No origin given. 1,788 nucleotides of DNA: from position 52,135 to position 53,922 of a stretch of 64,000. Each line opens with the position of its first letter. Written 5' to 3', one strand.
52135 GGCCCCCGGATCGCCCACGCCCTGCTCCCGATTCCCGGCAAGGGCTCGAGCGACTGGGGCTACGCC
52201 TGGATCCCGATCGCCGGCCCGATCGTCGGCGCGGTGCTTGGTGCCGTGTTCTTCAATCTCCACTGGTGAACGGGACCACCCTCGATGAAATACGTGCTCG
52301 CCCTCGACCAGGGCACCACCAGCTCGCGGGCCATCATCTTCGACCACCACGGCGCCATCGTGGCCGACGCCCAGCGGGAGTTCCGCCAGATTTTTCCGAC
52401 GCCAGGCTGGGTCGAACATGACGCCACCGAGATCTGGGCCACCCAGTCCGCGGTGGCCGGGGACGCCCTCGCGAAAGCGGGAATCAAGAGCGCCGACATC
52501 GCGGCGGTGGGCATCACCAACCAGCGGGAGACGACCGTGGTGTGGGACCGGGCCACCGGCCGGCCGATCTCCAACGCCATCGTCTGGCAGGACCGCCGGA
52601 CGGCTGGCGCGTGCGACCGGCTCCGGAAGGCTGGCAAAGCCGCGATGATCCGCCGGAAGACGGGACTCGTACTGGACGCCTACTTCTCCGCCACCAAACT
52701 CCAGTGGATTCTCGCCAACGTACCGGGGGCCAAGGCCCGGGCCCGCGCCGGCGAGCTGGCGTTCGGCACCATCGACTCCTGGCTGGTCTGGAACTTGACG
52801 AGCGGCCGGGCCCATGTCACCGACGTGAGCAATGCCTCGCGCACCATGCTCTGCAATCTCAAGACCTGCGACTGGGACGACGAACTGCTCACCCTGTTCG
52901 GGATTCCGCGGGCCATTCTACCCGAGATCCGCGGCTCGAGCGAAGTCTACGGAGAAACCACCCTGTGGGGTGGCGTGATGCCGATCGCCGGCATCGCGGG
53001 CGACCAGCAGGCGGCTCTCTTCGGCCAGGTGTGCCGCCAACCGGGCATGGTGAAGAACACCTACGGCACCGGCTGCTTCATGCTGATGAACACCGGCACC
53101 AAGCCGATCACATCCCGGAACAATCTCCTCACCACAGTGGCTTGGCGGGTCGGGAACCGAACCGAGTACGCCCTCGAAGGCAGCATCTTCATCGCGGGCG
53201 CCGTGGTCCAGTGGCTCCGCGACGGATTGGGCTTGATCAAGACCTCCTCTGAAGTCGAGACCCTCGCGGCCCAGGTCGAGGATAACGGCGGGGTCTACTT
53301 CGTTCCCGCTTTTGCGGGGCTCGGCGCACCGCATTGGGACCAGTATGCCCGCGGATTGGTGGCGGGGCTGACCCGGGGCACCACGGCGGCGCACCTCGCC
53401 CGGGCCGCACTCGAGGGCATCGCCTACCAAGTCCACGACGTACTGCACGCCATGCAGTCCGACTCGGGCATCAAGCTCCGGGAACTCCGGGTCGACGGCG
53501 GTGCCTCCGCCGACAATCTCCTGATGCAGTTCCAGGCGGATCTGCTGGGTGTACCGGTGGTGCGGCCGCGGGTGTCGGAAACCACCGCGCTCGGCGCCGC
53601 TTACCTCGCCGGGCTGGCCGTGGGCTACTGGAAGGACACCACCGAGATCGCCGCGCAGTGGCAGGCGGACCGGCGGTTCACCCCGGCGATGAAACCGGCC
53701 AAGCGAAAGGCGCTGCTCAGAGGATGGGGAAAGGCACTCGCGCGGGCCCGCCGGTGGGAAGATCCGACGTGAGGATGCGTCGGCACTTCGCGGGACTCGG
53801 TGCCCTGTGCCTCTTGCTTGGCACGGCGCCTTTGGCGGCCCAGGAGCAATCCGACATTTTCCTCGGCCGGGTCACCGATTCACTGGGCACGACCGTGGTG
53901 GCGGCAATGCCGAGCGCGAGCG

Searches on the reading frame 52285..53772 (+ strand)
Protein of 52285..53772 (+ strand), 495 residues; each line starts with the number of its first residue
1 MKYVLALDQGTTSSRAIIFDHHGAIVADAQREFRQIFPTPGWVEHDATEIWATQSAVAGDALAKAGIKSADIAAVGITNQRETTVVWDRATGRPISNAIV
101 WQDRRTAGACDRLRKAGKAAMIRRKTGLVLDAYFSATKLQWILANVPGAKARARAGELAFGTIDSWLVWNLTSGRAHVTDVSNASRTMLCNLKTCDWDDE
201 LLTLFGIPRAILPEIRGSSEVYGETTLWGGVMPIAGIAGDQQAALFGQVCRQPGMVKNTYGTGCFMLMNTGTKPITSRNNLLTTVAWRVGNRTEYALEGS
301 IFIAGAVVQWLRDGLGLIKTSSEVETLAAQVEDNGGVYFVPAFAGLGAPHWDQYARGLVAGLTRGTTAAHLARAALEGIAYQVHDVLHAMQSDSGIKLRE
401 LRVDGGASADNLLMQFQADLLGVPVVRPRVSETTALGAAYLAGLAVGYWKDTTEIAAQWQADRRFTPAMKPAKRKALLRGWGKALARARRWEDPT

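Call 75: find_encoding_contigs(protein=window:52285-53772:+, flank=10000, max_places=1)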
Protein window:52285-53772:+ (495 aa): 2 contigs read that carry it; 1 place shown.
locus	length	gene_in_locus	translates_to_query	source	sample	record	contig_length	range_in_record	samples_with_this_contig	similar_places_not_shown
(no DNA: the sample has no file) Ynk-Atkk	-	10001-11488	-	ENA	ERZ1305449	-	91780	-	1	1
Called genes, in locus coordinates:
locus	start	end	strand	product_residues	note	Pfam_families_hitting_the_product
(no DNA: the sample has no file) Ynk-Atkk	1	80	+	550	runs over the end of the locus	PF00144:Beta-lactamase, PF11954:DUF3471 (faint)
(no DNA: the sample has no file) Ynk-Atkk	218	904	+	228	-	PF00753:Lactamase_B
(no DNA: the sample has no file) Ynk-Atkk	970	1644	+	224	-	PF00106:adh_short, PF13561:adh_short_C2, PF23441:SDR (weak)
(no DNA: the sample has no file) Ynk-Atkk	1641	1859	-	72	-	PF05685:Uma2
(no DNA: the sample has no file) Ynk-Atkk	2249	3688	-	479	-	PF01979:Amidohydro_1, PF07969:Amidohydro_3 (weak)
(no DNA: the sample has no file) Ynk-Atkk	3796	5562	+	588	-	PF02129:Peptidase_S15, PF08530:PepX_C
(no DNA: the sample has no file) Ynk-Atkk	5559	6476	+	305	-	-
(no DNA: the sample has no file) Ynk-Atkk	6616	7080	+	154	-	-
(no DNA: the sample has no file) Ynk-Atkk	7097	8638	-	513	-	PF00144:Beta-lactamase, PF11954:DUF3471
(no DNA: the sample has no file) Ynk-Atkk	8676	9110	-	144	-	PF20136:DUF6526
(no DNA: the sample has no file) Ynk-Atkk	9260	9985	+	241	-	PF00230:MIP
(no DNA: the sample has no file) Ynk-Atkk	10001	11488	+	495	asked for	PF00370:FGGY_N, PF02782:FGGY_C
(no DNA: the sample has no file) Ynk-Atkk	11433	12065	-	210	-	-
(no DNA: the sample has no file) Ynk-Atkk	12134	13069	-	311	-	PF00561:Abhydrolase_1, PF12146:Hydrolase_4 (faint), PF12697:Abhydrolase_6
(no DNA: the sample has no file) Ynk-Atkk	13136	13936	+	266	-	PF00005:ABC_tran, PF12867:DinB_2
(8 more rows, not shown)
